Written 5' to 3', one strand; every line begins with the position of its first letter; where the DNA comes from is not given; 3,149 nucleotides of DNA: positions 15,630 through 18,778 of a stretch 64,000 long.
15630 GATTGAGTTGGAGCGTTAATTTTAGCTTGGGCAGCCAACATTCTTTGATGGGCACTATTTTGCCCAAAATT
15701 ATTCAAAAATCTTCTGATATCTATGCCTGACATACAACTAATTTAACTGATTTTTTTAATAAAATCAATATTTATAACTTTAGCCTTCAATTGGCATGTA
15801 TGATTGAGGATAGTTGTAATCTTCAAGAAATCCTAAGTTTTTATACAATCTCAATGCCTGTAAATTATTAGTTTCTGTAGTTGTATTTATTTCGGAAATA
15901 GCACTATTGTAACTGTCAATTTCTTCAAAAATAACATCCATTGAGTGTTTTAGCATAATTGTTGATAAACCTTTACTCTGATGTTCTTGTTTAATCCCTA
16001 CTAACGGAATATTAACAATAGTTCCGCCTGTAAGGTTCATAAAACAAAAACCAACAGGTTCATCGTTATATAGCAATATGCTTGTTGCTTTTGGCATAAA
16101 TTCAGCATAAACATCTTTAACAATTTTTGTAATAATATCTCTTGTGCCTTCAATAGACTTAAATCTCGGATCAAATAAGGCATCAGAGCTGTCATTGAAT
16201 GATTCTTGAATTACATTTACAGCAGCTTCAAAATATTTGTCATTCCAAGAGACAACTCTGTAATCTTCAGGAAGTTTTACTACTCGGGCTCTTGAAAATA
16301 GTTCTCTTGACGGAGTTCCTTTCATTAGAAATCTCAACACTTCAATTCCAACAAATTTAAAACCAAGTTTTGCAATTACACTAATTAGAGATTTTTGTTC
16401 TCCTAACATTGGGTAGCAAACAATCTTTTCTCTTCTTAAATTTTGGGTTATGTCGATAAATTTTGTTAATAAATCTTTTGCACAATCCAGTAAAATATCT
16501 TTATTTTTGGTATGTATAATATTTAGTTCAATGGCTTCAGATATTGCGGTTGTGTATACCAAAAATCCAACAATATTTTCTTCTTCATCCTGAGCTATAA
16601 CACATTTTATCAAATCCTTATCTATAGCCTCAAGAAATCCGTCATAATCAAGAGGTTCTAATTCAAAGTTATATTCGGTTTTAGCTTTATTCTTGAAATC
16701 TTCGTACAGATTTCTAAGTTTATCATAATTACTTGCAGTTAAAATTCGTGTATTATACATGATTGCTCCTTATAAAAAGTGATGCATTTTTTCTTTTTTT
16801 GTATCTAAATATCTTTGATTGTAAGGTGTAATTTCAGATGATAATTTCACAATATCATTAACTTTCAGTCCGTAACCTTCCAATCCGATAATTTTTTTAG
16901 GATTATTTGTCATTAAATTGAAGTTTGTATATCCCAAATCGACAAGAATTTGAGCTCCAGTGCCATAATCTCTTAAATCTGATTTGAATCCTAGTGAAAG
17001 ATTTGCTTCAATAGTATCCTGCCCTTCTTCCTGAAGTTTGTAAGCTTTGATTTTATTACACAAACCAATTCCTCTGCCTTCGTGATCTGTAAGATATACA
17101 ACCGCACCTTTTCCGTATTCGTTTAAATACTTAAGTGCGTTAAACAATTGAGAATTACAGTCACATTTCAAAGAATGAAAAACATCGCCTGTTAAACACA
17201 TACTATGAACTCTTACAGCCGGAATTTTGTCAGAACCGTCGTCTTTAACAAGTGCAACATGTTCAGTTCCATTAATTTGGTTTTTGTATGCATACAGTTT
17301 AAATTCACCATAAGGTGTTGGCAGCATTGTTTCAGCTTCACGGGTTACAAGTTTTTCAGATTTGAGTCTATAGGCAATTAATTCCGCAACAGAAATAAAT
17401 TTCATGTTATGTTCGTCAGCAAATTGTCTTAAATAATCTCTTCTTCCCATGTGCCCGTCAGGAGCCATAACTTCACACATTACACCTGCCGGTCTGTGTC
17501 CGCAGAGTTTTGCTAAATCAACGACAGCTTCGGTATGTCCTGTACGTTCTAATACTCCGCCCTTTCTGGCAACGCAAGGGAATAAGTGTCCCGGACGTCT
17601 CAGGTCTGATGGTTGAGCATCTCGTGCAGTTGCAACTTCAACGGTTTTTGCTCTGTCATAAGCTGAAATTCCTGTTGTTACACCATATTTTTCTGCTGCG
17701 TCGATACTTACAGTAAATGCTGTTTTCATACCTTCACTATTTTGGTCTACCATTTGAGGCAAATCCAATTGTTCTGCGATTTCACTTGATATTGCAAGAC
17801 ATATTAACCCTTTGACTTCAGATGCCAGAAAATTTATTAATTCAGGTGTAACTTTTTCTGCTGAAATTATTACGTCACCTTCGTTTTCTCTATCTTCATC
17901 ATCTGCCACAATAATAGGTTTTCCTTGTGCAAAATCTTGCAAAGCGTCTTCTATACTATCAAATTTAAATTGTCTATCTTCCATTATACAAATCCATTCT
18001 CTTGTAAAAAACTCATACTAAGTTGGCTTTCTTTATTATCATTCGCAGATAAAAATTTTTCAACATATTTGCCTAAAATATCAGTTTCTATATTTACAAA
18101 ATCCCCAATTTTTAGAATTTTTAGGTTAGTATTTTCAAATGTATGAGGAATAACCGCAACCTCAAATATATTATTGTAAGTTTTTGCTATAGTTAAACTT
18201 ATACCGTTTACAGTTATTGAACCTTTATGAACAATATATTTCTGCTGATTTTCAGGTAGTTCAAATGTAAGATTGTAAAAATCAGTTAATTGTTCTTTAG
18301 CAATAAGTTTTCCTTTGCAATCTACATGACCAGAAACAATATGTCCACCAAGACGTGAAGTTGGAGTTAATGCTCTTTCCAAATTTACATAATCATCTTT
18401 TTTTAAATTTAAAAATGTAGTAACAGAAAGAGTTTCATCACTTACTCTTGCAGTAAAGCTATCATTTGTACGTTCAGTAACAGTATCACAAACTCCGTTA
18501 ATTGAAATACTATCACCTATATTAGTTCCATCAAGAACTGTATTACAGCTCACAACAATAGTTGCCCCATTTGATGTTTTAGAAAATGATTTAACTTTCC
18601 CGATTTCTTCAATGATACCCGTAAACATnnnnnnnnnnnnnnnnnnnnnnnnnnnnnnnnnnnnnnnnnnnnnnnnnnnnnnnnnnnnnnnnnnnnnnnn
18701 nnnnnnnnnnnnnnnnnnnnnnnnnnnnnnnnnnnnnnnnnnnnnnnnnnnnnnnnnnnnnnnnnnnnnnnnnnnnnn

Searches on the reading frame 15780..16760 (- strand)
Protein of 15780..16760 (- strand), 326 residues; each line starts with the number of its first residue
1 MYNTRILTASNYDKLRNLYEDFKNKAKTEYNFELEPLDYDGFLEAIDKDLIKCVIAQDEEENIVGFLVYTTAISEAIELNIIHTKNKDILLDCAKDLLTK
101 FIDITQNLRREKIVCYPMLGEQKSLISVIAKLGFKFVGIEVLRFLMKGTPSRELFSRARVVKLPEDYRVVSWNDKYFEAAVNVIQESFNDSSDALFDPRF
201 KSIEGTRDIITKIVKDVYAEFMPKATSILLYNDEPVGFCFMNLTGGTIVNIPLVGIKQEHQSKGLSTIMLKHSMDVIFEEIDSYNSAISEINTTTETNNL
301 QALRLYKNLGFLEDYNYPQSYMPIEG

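Call 9: search_protein_families(library=pfam, proteins=[window:15780-16760:-])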
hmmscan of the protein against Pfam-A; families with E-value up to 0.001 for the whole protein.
window:15780-16760:- (326 aa): 3 families
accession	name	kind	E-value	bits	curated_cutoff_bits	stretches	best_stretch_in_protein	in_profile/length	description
PF00583.31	Acetyltransf_1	-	1.9e-09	38.2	20.7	1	222-311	31-116/116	Acetyltransferase (GNAT) family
PF13508.13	Acetyltransf_7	-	1.1e-06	29.3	27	1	230-311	9-82/84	Acetyltransferase (GNAT) domain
PF23209.2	IDM1_C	-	0.00081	19.9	33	0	207-272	11-81/140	Increased DNA methylation 1, C-terminal domain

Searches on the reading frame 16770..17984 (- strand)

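Call 9: search_protein_families(library=pfam, proteins=[window:16770-17984:-])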
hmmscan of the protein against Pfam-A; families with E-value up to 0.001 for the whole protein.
window:16770-17984:- (404 aa): 2 families
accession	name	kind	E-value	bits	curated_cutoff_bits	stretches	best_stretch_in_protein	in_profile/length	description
PF00926.24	DHBP_synthase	-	8.9e-80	267.2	26.4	1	12-205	1-191/191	3,4-dihydroxy-2-butanone 4-phosphate synthase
PF00925.25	GTP_cyclohydro2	-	7.1e-66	221.3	23.3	1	215-379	2-164/165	GTP cyclohydrolase II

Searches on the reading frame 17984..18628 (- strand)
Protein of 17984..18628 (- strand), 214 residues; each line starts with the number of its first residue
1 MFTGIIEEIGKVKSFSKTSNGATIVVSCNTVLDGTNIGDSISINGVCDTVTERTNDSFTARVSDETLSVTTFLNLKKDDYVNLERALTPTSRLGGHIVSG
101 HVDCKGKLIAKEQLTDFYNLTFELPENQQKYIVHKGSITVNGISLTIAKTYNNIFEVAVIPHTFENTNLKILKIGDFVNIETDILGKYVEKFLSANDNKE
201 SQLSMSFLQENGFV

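Call 9: search_protein_families(library=pfam, proteins=[window:17984-18628:-])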
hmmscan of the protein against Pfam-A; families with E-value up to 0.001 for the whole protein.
window:17984-18628:- (214 aa): 1 family
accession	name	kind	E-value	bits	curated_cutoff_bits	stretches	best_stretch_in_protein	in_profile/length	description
PF00677.23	Lum_binding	-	3.8e-45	152.3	27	2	99-183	1-86/86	Lumazine binding domain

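Call 13: find_encoding_contigs(protein=window:17984-18628:-, flank=3000, max_places=10)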
Protein window:17984-18628:- (214 aa): 23 contigs read that carry it; 5 places shown.
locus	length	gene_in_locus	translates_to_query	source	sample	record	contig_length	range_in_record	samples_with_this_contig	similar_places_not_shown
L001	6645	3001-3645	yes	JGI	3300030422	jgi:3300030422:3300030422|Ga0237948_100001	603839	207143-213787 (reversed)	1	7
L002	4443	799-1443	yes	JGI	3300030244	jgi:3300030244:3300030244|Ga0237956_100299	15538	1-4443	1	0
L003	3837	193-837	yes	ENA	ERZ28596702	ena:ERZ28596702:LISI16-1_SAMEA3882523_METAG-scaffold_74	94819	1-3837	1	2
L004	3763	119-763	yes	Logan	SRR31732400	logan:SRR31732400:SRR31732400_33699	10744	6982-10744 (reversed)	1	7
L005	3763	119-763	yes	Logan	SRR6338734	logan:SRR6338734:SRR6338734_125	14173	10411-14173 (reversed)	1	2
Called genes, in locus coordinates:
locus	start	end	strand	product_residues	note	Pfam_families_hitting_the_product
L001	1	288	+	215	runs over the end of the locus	PF00132:Hexapep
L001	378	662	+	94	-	PF00166:Cpn10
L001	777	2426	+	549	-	PF00118:Cpn60_TCP1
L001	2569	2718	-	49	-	-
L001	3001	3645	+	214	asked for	PF00677:Lum_binding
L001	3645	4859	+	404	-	PF00926:DHBP_synthase, PF00925:GTP_cyclohydro2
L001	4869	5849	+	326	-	PF13508:Acetyltransf_7 (faint), PF00583:Acetyltransf_1 (weak)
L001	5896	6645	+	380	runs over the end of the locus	-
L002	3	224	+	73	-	?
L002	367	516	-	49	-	-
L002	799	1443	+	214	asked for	PF00677:Lum_binding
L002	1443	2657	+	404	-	PF00926:DHBP_synthase, PF00925:GTP_cyclohydro2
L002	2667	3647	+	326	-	PF13508:Acetyltransf_7 (faint), PF00583:Acetyltransf_1 (weak)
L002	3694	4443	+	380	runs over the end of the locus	-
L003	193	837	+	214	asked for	PF00677:Lum_binding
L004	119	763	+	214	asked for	PF00677:Lum_binding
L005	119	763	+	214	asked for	PF00677:Lum_binding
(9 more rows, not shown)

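Call 43: find_homologous_proteins(query=window:17984-18628:-, max_evalue=1e-40)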
Query window:17984-18628:- (214 aa): 6888 proteins with E <= 1e-40 among 8000 candidates; the best 120 are listed.
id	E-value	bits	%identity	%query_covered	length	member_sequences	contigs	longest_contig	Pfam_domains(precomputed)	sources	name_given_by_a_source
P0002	2.1e-133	460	100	100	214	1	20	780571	PF00677.24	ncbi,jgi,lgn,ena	-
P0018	1.1e-132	457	100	100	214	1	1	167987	PF00677.24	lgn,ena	-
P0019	3.3e-131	453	98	100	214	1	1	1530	PF00677.24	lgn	-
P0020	7.2e-131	451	99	100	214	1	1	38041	PF00677.24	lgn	-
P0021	1.8e-130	450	98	100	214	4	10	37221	PF00677.24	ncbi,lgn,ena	-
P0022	2.8e-116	404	86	100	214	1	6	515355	PF00677.24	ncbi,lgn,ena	-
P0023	4.2e-111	387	84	100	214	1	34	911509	PF00677.24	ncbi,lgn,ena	-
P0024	9.7e-111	386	83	100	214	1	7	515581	PF00677.24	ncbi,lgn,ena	-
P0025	2.7e-109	381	81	100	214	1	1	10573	PF00677.24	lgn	-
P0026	3.8e-108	377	81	100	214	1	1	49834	PF00677.24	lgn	-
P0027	5.2e-107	374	81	100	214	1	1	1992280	PF00677.24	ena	-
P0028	3.2e-95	335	75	100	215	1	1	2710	PF00677.24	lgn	-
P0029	8.3e-95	334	73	100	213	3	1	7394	PF00677.24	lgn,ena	-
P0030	1.4e-94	333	73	100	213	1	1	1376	PF00677.24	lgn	-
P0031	5.4e-94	331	73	100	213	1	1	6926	PF00677.24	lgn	-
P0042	1.6e-92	326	73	100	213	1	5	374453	PF00677.24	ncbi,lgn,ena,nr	ncbi:riboflavin synthase [bacterium]|nr:riboflavin synthase [bacterium]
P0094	3.4e-89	315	71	100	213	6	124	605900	PF00677.24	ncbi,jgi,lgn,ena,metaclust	metaclust:\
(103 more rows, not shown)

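Call 44: find_encoding_contigs(protein=P0022, flank=3000, max_places=2)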
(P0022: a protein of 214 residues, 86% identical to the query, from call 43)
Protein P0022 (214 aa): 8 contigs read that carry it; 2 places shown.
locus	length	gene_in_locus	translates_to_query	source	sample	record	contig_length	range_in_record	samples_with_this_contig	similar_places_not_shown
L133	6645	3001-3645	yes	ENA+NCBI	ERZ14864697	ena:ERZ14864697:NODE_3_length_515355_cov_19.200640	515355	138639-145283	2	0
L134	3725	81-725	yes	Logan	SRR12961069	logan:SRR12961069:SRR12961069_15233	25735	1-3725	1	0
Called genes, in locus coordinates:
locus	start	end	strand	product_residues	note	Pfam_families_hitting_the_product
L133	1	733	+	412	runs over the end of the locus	PF01134:GIDA (weak), PF01266:DAO (faint), PF07992:Pyr_redox_2, PF12831:FAD_oxidored, PF13450:NAD_binding_8 (weak), PF13738:Pyr_redox_3, PF00070:Pyr_redox, PF02852:Pyr_redox_dim, +2 more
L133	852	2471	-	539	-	PF19568:Spore_III_AA, PF25516:PTPase, PF01424:R3H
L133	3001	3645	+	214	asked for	PF00677:Lum_binding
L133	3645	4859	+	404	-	PF00926:DHBP_synthase, PF00925:GTP_cyclohydro2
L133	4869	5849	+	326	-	PF00583:Acetyltransf_1 (weak), PF13508:Acetyltransf_7 (weak)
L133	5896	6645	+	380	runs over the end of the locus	-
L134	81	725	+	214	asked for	PF00677:Lum_binding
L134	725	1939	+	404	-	PF00926:DHBP_synthase, PF00925:GTP_cyclohydro2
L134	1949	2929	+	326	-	PF00583:Acetyltransf_1 (weak), PF13508:Acetyltransf_7 (weak)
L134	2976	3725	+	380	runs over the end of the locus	-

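Call 45: find_encoding_contigs(protein=P0023, flank=3000, max_places=2)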
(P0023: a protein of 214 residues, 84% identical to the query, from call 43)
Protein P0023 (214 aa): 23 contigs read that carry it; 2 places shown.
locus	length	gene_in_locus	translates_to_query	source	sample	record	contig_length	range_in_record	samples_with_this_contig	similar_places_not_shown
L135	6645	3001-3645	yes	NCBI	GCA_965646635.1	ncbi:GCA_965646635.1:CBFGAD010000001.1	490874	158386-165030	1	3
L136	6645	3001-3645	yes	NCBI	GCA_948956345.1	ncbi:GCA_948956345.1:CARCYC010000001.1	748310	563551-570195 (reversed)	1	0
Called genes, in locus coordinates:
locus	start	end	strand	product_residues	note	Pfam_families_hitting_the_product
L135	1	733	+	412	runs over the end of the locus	PF01134:GIDA (weak), PF01266:DAO (faint), PF07992:Pyr_redox_2, PF12831:FAD_oxidored, PF13450:NAD_binding_8 (weak), PF13738:Pyr_redox_3, PF00070:Pyr_redox, PF02852:Pyr_redox_dim, +2 more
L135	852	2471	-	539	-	PF19568:Spore_III_AA, PF25516:PTPase, PF01424:R3H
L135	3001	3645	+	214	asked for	PF00677:Lum_binding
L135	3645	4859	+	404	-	PF00926:DHBP_synthase, PF00925:GTP_cyclohydro2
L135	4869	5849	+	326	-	PF00583:Acetyltransf_1 (weak), PF13508:Acetyltransf_7 (weak)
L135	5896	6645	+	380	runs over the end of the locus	-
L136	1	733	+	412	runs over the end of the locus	PF01134:GIDA (weak), PF01266:DAO (faint), PF07992:Pyr_redox_2, PF12831:FAD_oxidored, PF13450:NAD_binding_8 (weak), PF13738:Pyr_redox_3, PF00070:Pyr_redox, PF02852:Pyr_redox_dim, +2 more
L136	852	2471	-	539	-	PF19568:Spore_III_AA, PF25516:PTPase, PF01424:R3H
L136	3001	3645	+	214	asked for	PF00677:Lum_binding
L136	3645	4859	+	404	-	PF00926:DHBP_synthase, PF00925:GTP_cyclohydro2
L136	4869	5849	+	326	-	PF00583:Acetyltransf_1 (weak), PF13508:Acetyltransf_7 (weak)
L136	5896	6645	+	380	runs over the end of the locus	-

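Call 46: find_encoding_contigs(protein=P0027, flank=3000, max_places=2)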
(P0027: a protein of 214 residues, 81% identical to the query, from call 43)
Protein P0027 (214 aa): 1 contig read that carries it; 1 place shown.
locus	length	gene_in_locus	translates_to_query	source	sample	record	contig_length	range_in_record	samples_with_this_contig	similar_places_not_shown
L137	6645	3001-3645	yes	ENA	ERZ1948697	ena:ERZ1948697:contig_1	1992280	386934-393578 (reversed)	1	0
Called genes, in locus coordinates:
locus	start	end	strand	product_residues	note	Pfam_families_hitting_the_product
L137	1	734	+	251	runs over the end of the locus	PF07992:Pyr_redox_2, PF00070:Pyr_redox, PF02852:Pyr_redox_dim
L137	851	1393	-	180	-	PF25516:PTPase, PF01424:R3H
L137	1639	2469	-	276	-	PF19568:Spore_III_AA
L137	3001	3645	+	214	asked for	PF00677:Lum_binding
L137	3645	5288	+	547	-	PF00926:DHBP_synthase, PF00925:GTP_cyclohydro2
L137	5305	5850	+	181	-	PF00583:Acetyltransf_1, PF13508:Acetyltransf_7 (weak)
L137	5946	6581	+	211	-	-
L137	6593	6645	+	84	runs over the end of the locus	-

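Call 49: find_encoding_contigs(protein=P0042, flank=3000, max_places=2)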
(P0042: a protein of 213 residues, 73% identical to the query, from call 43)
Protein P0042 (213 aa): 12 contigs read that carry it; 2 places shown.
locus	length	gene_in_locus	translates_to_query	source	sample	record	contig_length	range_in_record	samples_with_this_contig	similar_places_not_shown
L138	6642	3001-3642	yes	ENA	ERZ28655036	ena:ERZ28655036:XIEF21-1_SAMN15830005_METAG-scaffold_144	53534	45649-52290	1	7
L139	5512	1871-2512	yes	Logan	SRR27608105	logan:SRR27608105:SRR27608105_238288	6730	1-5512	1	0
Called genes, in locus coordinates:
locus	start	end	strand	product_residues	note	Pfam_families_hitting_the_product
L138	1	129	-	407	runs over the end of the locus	PF02646:RmuC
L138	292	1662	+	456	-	PF14691:Fer4_20, PF01262:AlaDh_PNT_C (faint), PF00070:Pyr_redox (faint), PF07992:Pyr_redox_2, PF12831:FAD_oxidored (faint), PF13450:NAD_binding_8, PF13738:Pyr_redox_3 (weak)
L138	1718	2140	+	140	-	PF05656:DUF805 (weak)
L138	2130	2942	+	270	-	-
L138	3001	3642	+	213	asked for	PF00677:Lum_binding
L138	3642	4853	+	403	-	PF00926:DHBP_synthase, PF00925:GTP_cyclohydro2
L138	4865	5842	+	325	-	PF00583:Acetyltransf_1, PF13508:Acetyltransf_7 (weak)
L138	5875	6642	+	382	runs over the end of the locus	-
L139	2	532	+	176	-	?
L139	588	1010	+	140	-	PF05656:DUF805 (weak)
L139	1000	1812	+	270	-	-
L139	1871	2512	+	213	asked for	PF00677:Lum_binding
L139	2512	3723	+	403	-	PF00926:DHBP_synthase, PF00925:GTP_cyclohydro2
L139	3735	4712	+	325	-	PF00583:Acetyltransf_1, PF13508:Acetyltransf_7 (weak)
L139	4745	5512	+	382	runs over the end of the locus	-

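Call 50: find_encoding_contigs(protein=P0094, flank=3000, max_places=2)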
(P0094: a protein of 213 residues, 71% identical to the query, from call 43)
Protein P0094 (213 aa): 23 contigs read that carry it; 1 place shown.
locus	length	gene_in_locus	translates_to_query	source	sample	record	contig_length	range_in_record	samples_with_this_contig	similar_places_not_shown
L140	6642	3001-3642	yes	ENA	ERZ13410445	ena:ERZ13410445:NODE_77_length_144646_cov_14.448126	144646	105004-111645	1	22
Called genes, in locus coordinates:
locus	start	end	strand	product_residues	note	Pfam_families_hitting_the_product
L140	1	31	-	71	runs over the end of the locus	PF13560:HTH_31, PF12844:HTH_19, PF13443:HTH_26, PF01381:HTH_3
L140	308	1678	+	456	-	PF14691:Fer4_20, PF01262:AlaDh_PNT_C (faint), PF07992:Pyr_redox_2, PF13738:Pyr_redox_3 (faint), PF00070:Pyr_redox (faint), PF01266:DAO (faint), PF13450:NAD_binding_8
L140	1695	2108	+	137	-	-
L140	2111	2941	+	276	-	-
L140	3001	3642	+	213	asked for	PF00677:Lum_binding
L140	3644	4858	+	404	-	PF00926:DHBP_synthase, PF00925:GTP_cyclohydro2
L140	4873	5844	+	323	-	PF00583:Acetyltransf_1, PF13508:Acetyltransf_7 (weak)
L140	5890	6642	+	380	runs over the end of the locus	-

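Call 51: find_encoding_contigs(protein=P0021, flank=3000, max_places=4)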
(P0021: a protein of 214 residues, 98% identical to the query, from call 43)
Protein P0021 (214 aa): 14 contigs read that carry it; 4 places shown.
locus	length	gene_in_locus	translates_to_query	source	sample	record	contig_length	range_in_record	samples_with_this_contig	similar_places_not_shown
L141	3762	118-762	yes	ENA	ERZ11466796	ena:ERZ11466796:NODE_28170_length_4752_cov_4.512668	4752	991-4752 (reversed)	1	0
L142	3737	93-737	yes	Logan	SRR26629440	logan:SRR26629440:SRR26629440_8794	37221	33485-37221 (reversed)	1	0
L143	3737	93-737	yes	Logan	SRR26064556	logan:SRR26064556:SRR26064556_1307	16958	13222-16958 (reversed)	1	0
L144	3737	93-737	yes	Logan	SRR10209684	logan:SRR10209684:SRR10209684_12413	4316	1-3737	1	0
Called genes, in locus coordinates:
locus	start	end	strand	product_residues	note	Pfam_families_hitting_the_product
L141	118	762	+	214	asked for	PF00677:Lum_binding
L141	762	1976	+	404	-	PF00926:DHBP_synthase, PF00925:GTP_cyclohydro2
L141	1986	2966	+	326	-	PF13508:Acetyltransf_7 (faint), PF00583:Acetyltransf_1 (weak)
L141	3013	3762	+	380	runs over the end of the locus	-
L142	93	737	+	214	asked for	PF00677:Lum_binding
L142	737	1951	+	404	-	PF00926:DHBP_synthase, PF00925:GTP_cyclohydro2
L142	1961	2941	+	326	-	PF13508:Acetyltransf_7 (faint), PF00583:Acetyltransf_1 (weak)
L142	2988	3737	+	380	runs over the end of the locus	-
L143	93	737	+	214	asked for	PF00677:Lum_binding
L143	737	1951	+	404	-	PF00926:DHBP_synthase, PF00925:GTP_cyclohydro2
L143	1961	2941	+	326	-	PF13508:Acetyltransf_7 (faint), PF00583:Acetyltransf_1 (weak)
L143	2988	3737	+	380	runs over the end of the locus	-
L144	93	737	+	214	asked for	PF00677:Lum_binding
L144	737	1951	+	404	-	PF00926:DHBP_synthase, PF00925:GTP_cyclohydro2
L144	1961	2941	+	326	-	PF13508:Acetyltransf_7 (faint), PF00583:Acetyltransf_1 (weak)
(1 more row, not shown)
